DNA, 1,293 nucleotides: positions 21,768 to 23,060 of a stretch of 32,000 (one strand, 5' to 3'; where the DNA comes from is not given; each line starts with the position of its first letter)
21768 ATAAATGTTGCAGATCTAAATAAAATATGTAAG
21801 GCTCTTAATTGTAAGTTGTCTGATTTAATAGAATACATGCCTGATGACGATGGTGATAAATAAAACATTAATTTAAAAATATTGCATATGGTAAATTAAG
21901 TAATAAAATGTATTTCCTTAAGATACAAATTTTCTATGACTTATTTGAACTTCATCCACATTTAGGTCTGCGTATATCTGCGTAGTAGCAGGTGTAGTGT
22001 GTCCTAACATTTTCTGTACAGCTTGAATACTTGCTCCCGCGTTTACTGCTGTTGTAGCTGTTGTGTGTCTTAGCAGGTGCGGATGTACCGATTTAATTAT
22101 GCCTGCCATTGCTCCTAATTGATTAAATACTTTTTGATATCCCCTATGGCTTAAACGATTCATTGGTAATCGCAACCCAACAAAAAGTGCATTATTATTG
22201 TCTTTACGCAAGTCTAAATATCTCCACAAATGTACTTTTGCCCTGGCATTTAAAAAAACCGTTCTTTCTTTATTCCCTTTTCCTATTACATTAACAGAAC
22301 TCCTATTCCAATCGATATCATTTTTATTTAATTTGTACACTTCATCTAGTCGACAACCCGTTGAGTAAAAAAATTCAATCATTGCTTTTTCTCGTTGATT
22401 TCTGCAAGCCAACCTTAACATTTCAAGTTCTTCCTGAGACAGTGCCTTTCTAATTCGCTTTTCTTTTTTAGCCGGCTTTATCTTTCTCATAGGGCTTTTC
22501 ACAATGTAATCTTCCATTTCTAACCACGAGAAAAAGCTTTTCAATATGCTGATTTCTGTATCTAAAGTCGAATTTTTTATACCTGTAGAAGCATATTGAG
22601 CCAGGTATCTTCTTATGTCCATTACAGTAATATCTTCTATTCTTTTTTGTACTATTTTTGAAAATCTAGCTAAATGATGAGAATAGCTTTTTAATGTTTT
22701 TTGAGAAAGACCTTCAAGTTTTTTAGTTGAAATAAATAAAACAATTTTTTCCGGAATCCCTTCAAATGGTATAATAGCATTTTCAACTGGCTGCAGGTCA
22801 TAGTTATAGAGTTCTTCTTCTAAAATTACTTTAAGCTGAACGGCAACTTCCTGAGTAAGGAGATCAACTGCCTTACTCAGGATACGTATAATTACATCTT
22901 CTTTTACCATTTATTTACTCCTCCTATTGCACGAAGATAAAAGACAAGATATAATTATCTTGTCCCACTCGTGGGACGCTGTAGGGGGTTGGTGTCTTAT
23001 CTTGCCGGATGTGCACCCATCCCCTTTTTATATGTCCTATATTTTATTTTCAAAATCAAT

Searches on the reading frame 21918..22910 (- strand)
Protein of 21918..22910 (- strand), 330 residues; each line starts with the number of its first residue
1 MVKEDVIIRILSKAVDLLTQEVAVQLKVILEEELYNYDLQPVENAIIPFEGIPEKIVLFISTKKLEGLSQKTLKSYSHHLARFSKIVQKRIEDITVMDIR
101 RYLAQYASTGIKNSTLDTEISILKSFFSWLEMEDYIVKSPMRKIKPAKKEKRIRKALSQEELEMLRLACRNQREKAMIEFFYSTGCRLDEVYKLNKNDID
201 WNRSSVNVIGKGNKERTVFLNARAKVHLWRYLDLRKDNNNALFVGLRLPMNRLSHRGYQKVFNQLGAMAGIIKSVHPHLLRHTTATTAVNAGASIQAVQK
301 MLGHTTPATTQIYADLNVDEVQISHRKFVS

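Call 5: search_protein_families(library=pfam, proteins=[window:21918-22910:-], max_evalue=0.01)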
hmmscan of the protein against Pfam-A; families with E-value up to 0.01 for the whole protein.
window:21918-22910:- (330 aa): 5 families
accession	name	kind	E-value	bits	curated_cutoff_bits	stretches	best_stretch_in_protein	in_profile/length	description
PF00589.27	Phage_integrase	-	2.5e-36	125.5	27.1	1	157-317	3-169/172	Phage integrase family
PF02899.23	Phage_int_SAM_1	-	1.9e-13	50.9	22.3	1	66-132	12-81/83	Phage integrase, N-terminal SAM-like domain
PF13495.12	Phage_int_SAM_4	-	6.3e-13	49.4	27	1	59-135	5-83/85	Phage integrase, N-terminal SAM-like domain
PF24624.1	Int_N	-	0.0014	19.8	27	1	65-148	15-100/100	Phage integrase, N-terminal domain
PF13102.12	Phage_int_SAM_5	-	0.0033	18.2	22.3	1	68-143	20-95/98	Phage integrase SAM-like domain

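Call 42: find_encoding_contigs(protein=window:21918-22910:-, flank=10000, max_places=10)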
Protein window:21918-22910:- (330 aa): 3 contigs read that carry it; 1 place shown.
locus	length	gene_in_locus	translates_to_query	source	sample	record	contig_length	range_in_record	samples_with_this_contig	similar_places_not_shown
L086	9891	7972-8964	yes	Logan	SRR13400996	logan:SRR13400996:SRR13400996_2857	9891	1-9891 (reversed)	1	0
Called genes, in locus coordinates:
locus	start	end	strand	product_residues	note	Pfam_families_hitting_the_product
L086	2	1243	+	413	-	?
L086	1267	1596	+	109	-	-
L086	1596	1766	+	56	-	-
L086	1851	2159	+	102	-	-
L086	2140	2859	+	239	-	-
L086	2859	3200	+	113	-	-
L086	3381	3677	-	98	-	-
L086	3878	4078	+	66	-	PF12844:HTH_19 (weak), PF13443:HTH_26 (weak), PF01381:HTH_3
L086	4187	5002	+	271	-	PF17989:ALP_N (weak), PF21522:MreB-like_C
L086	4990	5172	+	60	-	-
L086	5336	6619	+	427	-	PF01580:FtsK_SpoIIIE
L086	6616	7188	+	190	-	PF13814:Replic_Relax (faint)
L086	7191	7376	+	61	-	-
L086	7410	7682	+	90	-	-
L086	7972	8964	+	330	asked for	PF02899:Phage_int_SAM_1, PF13495:Phage_int_SAM_4, PF00589:Phage_integrase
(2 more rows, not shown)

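Call 55: search_protein_families(library=phrogs, proteins=[window:21918-22910:-], max_evalue=0.001)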
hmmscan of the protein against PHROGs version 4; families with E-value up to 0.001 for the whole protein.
window:21918-22910:- (330 aa): 6 families
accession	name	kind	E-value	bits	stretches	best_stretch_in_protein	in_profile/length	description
phrog_1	-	integration and excision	7.9e-58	198.2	1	59-322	173-441/611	integrase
phrog_216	-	integration and excision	3e-38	132.6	1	114-328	15-236/301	integrase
phrog_7269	-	integration and excision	6e-07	30.3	1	272-322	25-75/89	integrase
phrog_7685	-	integration and excision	2.2e-06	28.4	1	237-316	148-223/240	integrase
phrog_5127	-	integration and excision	7.2e-05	23.4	1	67-201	135-246/355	integrase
phrog_37709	-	unknown function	0.0004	21.3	1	105-204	10-107/116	-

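Call 76: search_protein_families(library=ncbifam, proteins=[window:21918-22910:-], max_evalue=0.01)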
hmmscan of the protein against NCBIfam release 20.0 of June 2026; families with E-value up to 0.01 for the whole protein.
window:21918-22910:- (330 aa): 13 families
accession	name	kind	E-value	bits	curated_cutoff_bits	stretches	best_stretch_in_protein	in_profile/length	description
NF040815.2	recomb_XerA_Arch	equivalog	1.1e-69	234.9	220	1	59-322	3-260/263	site-specific tyrosine recombinase/integron integrase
TIGR02224.1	recomb_XerC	equivalog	9.6e-62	209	335.15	1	66-327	11-288/295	tyrosine recombinase XerC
TIGR02225.1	recomb_XerD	equivalog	4.6e-57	193.5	329.6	1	65-328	10-286/290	site-specific tyrosine recombinase XerD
NF001399.0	PRK00283.1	subfamily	1.5e-52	178.8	279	1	65-326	18-293/300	tyrosine recombinase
NF002331.0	PRK01287.1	subfamily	1.7e-36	126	371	1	54-326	28-322/365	site-specific tyrosine recombinase XerC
TIGR02249.1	integrase_gron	subfamily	1.5e-27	96.8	265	2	66-236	12-181/315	integron integrase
NF003462.0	PRK05084.1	equivalog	5.2e-27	94.5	267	1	169-322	192-350/360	tyrosine recombinase XerS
NF011946.0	PRK15417.1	equivalog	3.8e-14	52.6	435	2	255-316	254-315/337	integron integrase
NF007370.0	PRK09870.1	subfamily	4.7e-12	45.9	221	1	149-316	5-179/200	tyrosine-type DNA invertase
NF007371.0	PRK09871.1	subfamily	4.3e-11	42.7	222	1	164-315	15-173/198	tyrosine-type DNA invertase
NF002685.0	PRK02436.1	equivalog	1.1e-06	28.7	178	1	54-313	3-243/245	site-specific tyrosine recombinase XerD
NF041502.1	integrase_1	equivalog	0.0033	16.2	350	0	274-320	318-364/484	site-specific integrase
NF040693.1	recomb_GmtY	equivalog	0.0052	16.1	340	0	273-322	389-438/441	gamma-mobile-trio recombinase GmtY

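Call 108: find_homologous_proteins(query=window:21918-22910:-, max_evalue=1e-60)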
Query window:21918-22910:- (330 aa): 1664 proteins with E <= 1e-60 among 4046 candidates; the best 120 are listed.
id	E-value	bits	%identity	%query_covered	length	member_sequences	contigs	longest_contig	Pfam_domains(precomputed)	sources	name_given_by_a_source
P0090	2.3e-212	721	100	100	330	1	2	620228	PF13495.13,PF00589.28,PF02899.24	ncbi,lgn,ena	-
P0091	8.3e-202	687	95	100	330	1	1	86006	PF13495.13,PF00589.28,PF02899.24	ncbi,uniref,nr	ncbi:site-specific tyrosine recombinase/integron integrase [Ruminiclostridium papyrosolvens]|uniref:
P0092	3.6e-177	606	80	100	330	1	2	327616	PF13495.13,PF00589.28,PF02899.24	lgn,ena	-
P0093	3.8e-175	599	81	100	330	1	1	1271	PF13495.13,PF00589.28,PF02899.24,PF24624.2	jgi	jgi:integrase/recombinase XerD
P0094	2.1e-174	597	79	100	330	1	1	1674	PF13495.13,PF00589.28,PF02899.24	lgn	-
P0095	4.8e-174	596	79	100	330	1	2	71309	PF13495.13,PF00589.28,PF02899.24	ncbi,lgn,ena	-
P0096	7.0e-171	585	79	100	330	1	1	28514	PF13495.13,PF00589.28,PF02899.24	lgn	-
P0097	8.7e-171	585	78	100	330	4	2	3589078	PF13495.13,PF00589.28,PF02899.24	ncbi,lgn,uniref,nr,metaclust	ncbi:site-specific tyrosine recombinase/integron integrase [Ruminiclostridium josui]|uniref:site-spe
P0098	3.3e-170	583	78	100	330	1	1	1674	PF13495.13,PF00589.28,PF02899.24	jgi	jgi:integrase/recombinase XerD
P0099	6.9e-170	582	77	100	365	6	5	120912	PF13495.13,PF00589.28,PF02899.24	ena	-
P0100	4.2e-168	576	76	100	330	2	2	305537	PF13495.13,PF00589.28,PF02899.24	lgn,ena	-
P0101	7.2e-168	575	76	100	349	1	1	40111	PF13495.13,PF00589.28,PF02899.24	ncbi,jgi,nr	ncbi:MAG: site-specific recombinase XerD [Eubacterium sp.]|jgi:integrase/recombinase XerD|nr:site-sp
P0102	1.2e-167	575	76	100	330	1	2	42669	PF13495.13,PF00589.28,PF02899.24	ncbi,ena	-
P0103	1.5e-166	571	75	100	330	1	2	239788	PF13495.13,PF00589.28,PF02899.24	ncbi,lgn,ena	-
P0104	9.9e-166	568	75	100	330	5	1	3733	PF13495.13,PF00589.28,PF02899.24,PF24624.2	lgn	-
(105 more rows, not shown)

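Call 109: find_encoding_contigs(protein=P0097, flank=10000, max_places=2)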
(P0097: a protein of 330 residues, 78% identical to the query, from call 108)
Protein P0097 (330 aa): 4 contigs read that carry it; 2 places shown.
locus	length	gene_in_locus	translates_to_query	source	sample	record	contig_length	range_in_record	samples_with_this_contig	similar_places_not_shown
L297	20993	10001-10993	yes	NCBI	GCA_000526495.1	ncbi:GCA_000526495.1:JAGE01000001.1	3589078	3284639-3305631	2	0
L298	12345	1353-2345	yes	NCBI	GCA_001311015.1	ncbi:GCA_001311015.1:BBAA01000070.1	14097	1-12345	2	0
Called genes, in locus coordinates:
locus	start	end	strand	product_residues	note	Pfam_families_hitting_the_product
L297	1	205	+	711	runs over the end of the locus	PF20155:TMP_3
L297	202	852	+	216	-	PF01476:LysM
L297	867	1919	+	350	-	PF24032:YQBQ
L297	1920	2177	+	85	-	PF10844:DUF2577 (faint)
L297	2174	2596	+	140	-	PF10934:Sheath_initiator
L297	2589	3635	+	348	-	PF04865:Baseplate_J, PF26078:Baseplate_J_M, PF26079:Baseplate_J_C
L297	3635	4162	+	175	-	PF10076:Phage_Mu_Gp48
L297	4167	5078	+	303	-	-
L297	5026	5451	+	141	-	-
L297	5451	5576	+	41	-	-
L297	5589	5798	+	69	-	-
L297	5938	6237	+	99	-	-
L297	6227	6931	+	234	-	PF02557:VanY (faint)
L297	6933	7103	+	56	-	-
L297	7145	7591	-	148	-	-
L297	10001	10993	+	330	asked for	PF02899:Phage_int_SAM_1, PF13495:Phage_int_SAM_4, PF00589:Phage_integrase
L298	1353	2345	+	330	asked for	PF02899:Phage_int_SAM_1, PF13495:Phage_int_SAM_4, PF00589:Phage_integrase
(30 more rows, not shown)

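Call 110: find_encoding_contigs(protein=P0092, flank=10000, max_places=2)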
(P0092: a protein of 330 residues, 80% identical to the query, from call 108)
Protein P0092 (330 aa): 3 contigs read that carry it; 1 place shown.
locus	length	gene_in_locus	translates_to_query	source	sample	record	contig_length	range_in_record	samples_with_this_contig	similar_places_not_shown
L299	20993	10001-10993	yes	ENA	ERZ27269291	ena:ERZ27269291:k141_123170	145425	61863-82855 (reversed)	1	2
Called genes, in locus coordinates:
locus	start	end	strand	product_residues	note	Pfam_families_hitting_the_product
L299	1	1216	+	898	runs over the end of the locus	PF10145:PhageMin_Tail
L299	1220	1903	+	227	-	-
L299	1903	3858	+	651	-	PF18994:Prophage_tailD1 (weak), PF06605:Prophage_tail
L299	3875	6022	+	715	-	PF10651:BppU_N, PF13472:Lipase_GDSL_2 (weak)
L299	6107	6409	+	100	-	-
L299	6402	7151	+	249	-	PF02557:VanY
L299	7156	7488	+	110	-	-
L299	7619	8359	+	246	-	PF08346:AntA, PF03374:ANT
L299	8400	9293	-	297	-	-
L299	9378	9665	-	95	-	-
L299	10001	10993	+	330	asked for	PF02899:Phage_int_SAM_1, PF13495:Phage_int_SAM_4, PF00589:Phage_integrase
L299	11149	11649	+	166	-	PF27000:PH_gly_zipper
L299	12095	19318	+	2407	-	PF03534:SpvB, PF05593:RHS_repeat (faint), PF13517:FG-GAP_3 (faint), PF12256:TcdB_toxin_midN, PF12255:TcdB_toxin_midC, PF13151:DUF3990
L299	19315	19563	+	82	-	-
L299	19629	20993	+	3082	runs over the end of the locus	PF03538:VRP1, PF20220:ABC_toxin_N, PF18413:Neuraminidase, PF18276:TcA_TcB_BD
